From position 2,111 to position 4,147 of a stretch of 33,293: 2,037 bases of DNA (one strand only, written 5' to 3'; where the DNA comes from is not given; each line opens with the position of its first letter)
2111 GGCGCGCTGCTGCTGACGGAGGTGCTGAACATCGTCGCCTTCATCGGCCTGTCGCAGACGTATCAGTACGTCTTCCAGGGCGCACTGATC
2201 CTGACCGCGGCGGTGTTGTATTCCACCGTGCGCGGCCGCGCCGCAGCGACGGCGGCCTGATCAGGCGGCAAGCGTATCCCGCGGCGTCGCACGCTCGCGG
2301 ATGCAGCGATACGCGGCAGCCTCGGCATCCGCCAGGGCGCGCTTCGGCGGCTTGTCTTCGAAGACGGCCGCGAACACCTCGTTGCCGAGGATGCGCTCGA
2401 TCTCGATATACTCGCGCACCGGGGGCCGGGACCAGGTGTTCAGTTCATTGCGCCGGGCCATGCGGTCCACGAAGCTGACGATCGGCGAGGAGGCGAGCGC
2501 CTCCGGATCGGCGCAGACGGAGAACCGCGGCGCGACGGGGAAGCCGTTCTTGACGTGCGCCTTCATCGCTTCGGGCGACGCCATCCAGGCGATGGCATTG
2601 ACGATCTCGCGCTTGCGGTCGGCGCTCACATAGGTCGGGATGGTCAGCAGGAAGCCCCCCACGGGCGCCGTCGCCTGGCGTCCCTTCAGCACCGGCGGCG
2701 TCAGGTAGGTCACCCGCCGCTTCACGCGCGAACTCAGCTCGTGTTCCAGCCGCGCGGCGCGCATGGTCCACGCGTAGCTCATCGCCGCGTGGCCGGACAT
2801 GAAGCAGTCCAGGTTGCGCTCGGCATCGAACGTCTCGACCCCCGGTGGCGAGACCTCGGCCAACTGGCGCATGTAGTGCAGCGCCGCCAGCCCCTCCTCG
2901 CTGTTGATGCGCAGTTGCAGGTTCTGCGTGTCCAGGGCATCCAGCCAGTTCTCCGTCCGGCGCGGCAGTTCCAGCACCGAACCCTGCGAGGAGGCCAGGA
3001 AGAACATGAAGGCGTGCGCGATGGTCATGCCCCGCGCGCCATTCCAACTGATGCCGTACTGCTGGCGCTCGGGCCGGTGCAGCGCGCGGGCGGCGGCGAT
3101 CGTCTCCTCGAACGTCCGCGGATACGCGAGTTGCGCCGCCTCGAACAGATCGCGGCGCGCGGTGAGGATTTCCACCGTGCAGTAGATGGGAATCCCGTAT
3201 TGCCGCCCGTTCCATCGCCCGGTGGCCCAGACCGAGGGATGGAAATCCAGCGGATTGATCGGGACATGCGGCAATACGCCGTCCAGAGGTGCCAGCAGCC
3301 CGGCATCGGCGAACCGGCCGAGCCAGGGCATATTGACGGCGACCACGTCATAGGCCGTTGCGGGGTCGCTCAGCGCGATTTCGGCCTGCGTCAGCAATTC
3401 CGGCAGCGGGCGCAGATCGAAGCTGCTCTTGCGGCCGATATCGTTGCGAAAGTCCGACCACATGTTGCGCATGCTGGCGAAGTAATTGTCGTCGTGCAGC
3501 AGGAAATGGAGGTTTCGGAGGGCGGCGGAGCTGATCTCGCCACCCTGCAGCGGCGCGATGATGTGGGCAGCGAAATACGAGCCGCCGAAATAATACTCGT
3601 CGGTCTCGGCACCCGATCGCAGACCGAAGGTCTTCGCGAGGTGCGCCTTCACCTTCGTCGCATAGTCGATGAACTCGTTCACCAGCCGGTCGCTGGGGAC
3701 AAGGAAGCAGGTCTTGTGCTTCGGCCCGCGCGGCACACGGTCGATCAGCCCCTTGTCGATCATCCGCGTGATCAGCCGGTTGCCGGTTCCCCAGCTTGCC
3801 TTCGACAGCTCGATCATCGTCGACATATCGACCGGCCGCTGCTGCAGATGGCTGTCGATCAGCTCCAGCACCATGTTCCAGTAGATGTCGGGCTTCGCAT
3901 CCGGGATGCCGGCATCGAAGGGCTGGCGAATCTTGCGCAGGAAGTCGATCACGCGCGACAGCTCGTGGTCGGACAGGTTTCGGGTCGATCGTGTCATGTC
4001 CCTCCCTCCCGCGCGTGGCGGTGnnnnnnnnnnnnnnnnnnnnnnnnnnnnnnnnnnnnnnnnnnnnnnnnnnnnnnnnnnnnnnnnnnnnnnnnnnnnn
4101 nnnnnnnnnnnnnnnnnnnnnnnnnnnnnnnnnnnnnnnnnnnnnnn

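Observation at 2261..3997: Cytoplasmic fusion of a MarR-like winged helix to a full-size family-1 ABC solute-binding protein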

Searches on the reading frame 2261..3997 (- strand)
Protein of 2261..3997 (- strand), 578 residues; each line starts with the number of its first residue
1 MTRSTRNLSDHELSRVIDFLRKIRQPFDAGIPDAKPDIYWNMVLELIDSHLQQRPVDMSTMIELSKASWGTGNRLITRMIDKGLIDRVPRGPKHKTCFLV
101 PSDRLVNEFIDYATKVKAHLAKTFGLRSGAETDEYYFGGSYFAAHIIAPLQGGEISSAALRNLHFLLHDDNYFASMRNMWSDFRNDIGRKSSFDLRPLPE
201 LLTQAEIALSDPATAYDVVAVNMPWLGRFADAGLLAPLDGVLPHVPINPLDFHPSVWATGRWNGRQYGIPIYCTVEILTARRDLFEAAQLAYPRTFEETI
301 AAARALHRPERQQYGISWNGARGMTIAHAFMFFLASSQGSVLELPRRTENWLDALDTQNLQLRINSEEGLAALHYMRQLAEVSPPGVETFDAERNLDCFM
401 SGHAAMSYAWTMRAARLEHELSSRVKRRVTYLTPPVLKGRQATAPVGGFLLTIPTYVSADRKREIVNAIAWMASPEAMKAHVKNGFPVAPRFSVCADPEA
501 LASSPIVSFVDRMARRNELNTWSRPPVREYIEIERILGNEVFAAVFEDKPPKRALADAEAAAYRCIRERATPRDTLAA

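Call 5: search_protein_families(library=pfam, proteins=[window:2261-3997:-], max_evalue=1)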
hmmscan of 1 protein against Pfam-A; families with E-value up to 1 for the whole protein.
window:2261-3997:- (578 aa): 3 families
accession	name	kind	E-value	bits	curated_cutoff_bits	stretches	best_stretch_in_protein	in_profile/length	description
PF01547.30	SBP_bac_1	-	2.7e-23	83.9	26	1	202-479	37-307/307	Bacterial extracellular solute-binding protein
PF13416.11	SBP_bac_8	-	2.6e-17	64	27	1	213-505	37-275/279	Bacterial extracellular solute-binding protein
PF00779.24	BTK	-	0.33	11.3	24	1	252-262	2-12/30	BTK motif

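Call 6: search_protein_families(library=ncbifam, proteins=[window:2261-3997:-], max_evalue=1)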
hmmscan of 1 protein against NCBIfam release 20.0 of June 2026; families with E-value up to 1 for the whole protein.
window:2261-3997:- (578 aa): 0 families

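Call 8: find_homologous_proteins(query=window:2261-3997:-)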
Query window:2261-3997:- (578 aa): 670 proteins with E <= 0.001 among 8000 candidates; the best 120 are listed.
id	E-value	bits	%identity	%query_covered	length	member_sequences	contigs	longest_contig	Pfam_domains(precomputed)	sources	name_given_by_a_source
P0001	0.0e+0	1330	100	100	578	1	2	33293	PF13416.12,PF01547.31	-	-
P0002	0.0e+0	1327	100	100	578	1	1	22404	PF13416.12,PF01547.31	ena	-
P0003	0.0e+0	1326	100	100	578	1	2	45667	PF13416.12,PF01547.31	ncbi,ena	-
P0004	0.0e+0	1323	100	100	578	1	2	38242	PF13416.12,PF01547.31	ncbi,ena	-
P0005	0.0e+0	1196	89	100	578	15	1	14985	PF13416.12,PF01547.31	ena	-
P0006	0.0e+0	1184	88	100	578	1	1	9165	PF13416.12,PF01547.31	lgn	-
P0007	0.0e+0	1179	88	100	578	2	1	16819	PF13416.12,PF01547.31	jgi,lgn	jgi:multiple sugar transport system substrate-binding protein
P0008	0.0e+0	1175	88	98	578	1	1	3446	PF13416.12,PF01547.31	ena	-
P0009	0.0e+0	1169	87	98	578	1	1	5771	PF13416.12,PF01547.31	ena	-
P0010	0.0e+0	1164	86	100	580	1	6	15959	PF13416.12,PF01547.31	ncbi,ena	-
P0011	0.0e+0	1158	87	97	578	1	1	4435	PF13416.12,PF01547.31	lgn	-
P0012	0.0e+0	1158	87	100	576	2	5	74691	PF13416.12,PF01547.31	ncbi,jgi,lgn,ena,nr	ncbi:MAG: extracellular solute-binding protein [Acidobacteriia bacterium]|nr:extracellular solute-bi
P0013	0.0e+0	1149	85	100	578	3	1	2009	PF13416.12,PF01547.31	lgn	-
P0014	0.0e+0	1128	85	100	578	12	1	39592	PF13416.12,PF01547.31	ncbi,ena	-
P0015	0.0e+0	1127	84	99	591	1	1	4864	PF13416.12,PF01547.31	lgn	-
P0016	0.0e+0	1124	84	99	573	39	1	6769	PF13416.12,PF01547.31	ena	-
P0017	0.0e+0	1120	87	95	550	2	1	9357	PF13416.12,PF01547.31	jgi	jgi:multiple sugar transport system substrate-binding protein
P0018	0.0e+0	1114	84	98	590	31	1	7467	PF13416.12,PF01547.31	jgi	jgi:multiple sugar transport system substrate-binding protein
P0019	0.0e+0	1109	82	100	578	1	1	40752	PF13416.12,PF01547.31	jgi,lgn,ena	-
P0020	0.0e+0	1101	83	98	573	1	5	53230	PF13416.12,PF01547.31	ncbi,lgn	-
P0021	0.0e+0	1100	83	98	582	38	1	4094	PF13416.12,PF01547.31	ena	-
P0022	0.0e+0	1095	82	99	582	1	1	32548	PF13416.12,PF01547.31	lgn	-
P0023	0.0e+0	1094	82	99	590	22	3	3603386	PF13416.12,PF01547.31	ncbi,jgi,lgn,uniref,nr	ncbi:MAG: extracellular solute-binding protein [Acidibrevibacterium sp.]|jgi:multiple sugar transpor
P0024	0.0e+0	1090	81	98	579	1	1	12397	PF13416.12,PF01547.31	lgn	-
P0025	0.0e+0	1087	80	99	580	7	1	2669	PF13416.12,PF01547.31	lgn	-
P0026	0.0e+0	1087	81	98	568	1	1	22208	PF13416.12,PF01547.31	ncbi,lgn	ncbi:MAG: extracellular solute-binding protein [Acetobacteraceae bacterium]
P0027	0.0e+0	1079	81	98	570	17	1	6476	PF13416.12,PF01547.31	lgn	-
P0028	0.0e+0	1076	79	98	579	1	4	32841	PF13416.12,PF01547.31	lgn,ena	-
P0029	0.0e+0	1069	79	98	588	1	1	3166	PF13416.12,PF01547.31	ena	-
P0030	0.0e+0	1069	80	97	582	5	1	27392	PF13416.12,PF01547.31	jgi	jgi:multiple sugar transport system substrate-binding protein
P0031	0.0e+0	1067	79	97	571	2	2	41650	PF13416.12,PF01547.31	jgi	jgi:multiple sugar transport system substrate-binding protein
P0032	0.0e+0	1060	78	98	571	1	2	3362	PF13416.12,PF01547.31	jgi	jgi:multiple sugar transport system substrate-binding protein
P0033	0.0e+0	1060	78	98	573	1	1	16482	PF13416.12,PF01547.31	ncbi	-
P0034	0.0e+0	1059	79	99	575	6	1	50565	PF13416.12,PF01547.31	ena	-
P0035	0.0e+0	1059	79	98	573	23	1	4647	PF13416.12,PF01547.31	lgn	-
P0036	0.0e+0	1054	79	98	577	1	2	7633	PF13416.12,PF01547.31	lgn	-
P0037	0.0e+0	1051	78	98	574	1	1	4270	PF13416.12,PF01547.31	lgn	-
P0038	0.0e+0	1049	80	96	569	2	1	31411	PF13416.12,PF01547.31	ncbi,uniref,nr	ncbi:hypothetical protein WH91_04230 [Devosia psychrophila]|uniref:Multiple sugar transport system s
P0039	0.0e+0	1045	79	98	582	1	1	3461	PF13416.12,PF01547.31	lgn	-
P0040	0.0e+0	1038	78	99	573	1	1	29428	PF13416.12,PF01547.31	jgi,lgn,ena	-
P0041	0.0e+0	1024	77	98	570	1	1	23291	PF13416.12,PF01547.31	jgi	jgi:multiple sugar transport system substrate-binding protein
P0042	0.0e+0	1016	77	95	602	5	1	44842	PF13416.12,PF01547.31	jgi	jgi:multiple sugar transport system substrate-binding protein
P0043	0.0e+0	1010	76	98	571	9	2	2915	PF13416.12,PF01547.31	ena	-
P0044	0.0e+0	1010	82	90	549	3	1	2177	PF13416.12,PF01547.31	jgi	jgi:multiple sugar transport system substrate-binding protein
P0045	1.9e-297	1006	75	99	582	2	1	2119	PF13416.12,PF01547.31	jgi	jgi:multiple sugar transport system substrate-binding protein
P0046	6.7e-297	1004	76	97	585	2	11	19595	PF13416.12,PF01547.31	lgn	-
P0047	7.3e-297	1004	74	99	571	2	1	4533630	PF13416.12,PF01547.31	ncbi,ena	-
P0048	4.8e-296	1001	75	99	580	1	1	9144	PF13416.12,PF01547.31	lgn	-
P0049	8.5e-294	994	75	98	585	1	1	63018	PF13416.12,PF01547.31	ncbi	ncbi:MAG: extracellular solute-binding protein [Paracoccaceae bacterium]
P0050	1.7e-293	993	74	100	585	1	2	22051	PF13416.12,PF01547.31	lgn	-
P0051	1.8e-293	993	73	99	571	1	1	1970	PF13416.12,PF01547.31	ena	-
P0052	3.0e-293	992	74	98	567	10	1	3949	PF13416.12,PF01547.31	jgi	jgi:multiple sugar transport system substrate-binding protein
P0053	6.9e-293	991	74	100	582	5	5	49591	PF13416.12,PF01547.31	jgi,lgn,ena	-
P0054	8.0e-293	990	75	99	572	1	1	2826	PF13416.12,PF01547.31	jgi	jgi:multiple sugar transport system substrate-binding protein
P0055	9.1e-293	990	74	99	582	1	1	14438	PF13416.12,PF01547.31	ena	-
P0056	4.2e-291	985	74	98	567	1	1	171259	PF13416.12,PF01547.31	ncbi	-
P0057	5.7e-291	984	74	98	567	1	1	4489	PF13416.12,PF01547.31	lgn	-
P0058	9.7e-291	984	75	98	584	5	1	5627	PF13416.12,PF01547.31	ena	-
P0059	1.0e-290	984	74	97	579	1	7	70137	PF13416.12,PF01547.31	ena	-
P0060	1.1e-290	983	74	98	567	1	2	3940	PF13416.12,PF01547.31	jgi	jgi:multiple sugar transport system substrate-binding protein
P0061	1.7e-290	983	73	99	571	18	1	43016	PF13416.12,PF01547.31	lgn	-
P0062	1.8e-290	983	72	99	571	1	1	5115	PF13416.12,PF01547.31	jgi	jgi:multiple sugar transport system substrate-binding protein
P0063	2.0e-290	983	74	98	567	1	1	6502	PF13416.12,PF01547.31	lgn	-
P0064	2.4e-290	982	74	98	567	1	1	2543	PF13416.12,PF01547.31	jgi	jgi:multiple sugar transport system substrate-binding protein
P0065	3.0e-290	982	72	98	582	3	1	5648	PF13416.12,PF01547.31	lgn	-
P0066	4.8e-290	981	72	99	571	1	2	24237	PF13416.12,PF01547.31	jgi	jgi:multiple sugar transport system substrate-binding protein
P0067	5.2e-290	981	73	98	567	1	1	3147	PF13416.12,PF01547.31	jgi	jgi:multiple sugar transport system substrate-binding protein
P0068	5.8e-290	981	74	98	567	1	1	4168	PF13416.12,PF01547.31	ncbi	ncbi:MAG: extracellular solute-binding protein [Paracoccaceae bacterium]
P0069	6.5e-290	981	73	99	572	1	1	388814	PF13416.12,PF01547.31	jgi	jgi:multiple sugar transport system substrate-binding protein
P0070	1.1e-289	980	72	99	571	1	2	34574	PF13416.12,PF01547.31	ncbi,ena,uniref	ncbi:extracellular solute-binding protein [uncultured Hoeflea sp.]|uniref:extracellular solute-bindi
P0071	1.4e-289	980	74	98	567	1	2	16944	PF13416.12,PF01547.31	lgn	-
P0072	2.1e-289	979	72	99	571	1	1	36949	PF13416.12,PF01547.31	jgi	jgi:multiple sugar transport system substrate-binding protein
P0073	3.3e-289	979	74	97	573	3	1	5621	PF13416.12,PF01547.31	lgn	-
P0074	9.0e-289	977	73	98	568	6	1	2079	PF13416.12,PF01547.31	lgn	-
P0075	1.3e-288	977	73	98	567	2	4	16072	PF13416.12,PF01547.31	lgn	-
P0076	2.0e-288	976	73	98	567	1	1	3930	PF13416.12,PF01547.31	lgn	-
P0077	3.3e-288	975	73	98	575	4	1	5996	PF13416.12,PF01547.31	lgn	-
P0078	5.0e-287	971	73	99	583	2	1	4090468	PF13416.12,PF01547.31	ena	-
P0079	1.6e-286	970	74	97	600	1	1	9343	PF13416.12,PF01547.31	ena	-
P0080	1.2e-281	954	70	99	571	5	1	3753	PF13416.12,PF01547.31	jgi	jgi:multiple sugar transport system substrate-binding protein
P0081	6.1e-280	948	72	98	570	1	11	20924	PF13416.12,PF01547.31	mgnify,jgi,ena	mgnify:CR=1 FL=1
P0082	1.1e-279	947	86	82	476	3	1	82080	PF13416.12,PF01547.31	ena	-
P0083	1.9e-277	940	70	98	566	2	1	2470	PF13416.12,PF01547.31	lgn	-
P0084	3.0e-277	939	70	99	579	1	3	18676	PF13416.12,PF01547.31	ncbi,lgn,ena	-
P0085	4.1e-274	929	70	97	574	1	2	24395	PF13416.12,PF01547.31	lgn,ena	-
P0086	1.4e-273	927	70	98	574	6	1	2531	PF13416.12,PF01547.31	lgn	-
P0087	1.5e-267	907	82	81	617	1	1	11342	PF13416.12,PF01547.31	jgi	jgi:multiple sugar transport system substrate-binding protein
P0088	3.6e-253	860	89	72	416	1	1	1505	PF13416.12,PF01547.31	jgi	-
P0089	6.3e-250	849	66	96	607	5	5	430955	PF13416.12,PF01547.31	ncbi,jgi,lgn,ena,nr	ncbi:MAG: extracellular solute-binding protein [Roseitalea sp.]|jgi:multiple sugar transport system 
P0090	2.4e-242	824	74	82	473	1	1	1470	PF13416.12,PF01547.31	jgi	jgi:multiple sugar transport system substrate-binding protein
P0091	3.0e-241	820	63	97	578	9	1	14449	PF13416.12,PF01547.31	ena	-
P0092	9.9e-241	819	61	99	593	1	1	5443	PF13416.12,PF01547.31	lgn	-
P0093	1.6e-238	811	61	97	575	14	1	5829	PF13416.12,PF01547.31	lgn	-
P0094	3.7e-238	810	63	96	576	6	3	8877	PF13416.12,PF01547.31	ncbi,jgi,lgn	ncbi:MAG: multiple sugar transport system substrate-binding protein [Glaciecola sp.]|jgi:multiple su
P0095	1.1e-237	808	60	97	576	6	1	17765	PF13416.12,PF01547.31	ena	-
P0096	1.1e-237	808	61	97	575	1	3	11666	PF13416.12,PF01547.31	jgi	jgi:multiple sugar transport system substrate-binding protein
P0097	1.5e-237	808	87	70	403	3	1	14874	PF13416.12,PF01547.31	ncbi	-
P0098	1.6e-237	808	61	97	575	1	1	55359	PF13416.12,PF01547.31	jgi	jgi:multiple sugar transport system substrate-binding protein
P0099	1.6e-237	808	61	97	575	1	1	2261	PF13416.12,PF01547.31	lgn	-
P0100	2.6e-237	807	61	97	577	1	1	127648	PF13416.12,PF01547.31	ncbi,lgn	-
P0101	8.6e-237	806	63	96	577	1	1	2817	PF13416.12,PF01547.31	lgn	-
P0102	1.0e-236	805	60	97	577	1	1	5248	PF13416.12,PF01547.31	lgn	-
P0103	1.2e-236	805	61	96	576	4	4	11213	PF13416.12,PF01547.31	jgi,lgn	jgi:multiple sugar transport system substrate-binding protein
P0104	1.3e-236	805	62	96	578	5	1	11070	PF13416.12,PF01547.31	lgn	-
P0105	3.6e-236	803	61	97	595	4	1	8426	PF01547.31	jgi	jgi:multiple sugar transport system substrate-binding protein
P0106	3.8e-236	803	61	97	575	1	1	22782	PF13416.12,PF01547.31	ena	-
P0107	1.3e-235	802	60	97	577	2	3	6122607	PF13416.12,PF01547.31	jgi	-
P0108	1.4e-235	802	61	97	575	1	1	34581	PF13416.12,PF01547.31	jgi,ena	jgi:multiple sugar transport system substrate-binding protein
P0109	2.9e-235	800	61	96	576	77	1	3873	PF13416.12,PF01547.31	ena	-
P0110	4.2e-235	800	61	97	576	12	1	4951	PF13416.12,PF01547.31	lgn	-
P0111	7.0e-235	799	60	97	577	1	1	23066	PF13416.12,PF01547.31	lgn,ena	-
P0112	2.0e-234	798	63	97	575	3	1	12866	PF13416.12,PF01547.31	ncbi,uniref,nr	ncbi:hypothetical protein P775_11580 [Puniceibacterium antarcticum]|uniref:Sugar ABC transporter sub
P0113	2.5e-234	797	61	96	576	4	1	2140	PF13416.12,PF01547.31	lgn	-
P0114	6.6e-234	796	60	97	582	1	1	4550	PF13416.12,PF01547.31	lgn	-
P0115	7.0e-234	796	59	99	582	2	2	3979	PF13416.12,PF01547.31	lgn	-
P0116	1.5e-233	795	62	97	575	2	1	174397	PF13416.12,PF01547.31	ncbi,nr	ncbi:extracellular solute-binding protein [Rhodobacterales bacterium HKCCE3408]|nr:extracellular sol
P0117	2.0e-233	794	61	96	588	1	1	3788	PF13416.12,PF01547.31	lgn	-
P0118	9.1e-233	792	60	97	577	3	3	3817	PF13416.12,PF01547.31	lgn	-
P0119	1.2e-232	792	79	73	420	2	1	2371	PF13416.12,PF01547.31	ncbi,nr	ncbi:MAG TPA: extracellular solute-binding protein, partial [Acidocella sp.]|nr:extracellular solute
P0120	2.0e-232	791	62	96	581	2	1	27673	PF13416.12,PF01547.31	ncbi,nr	ncbi:extracellular solute-binding protein [Rhodobacterales bacterium HKCCSP123]|nr:extracellular sol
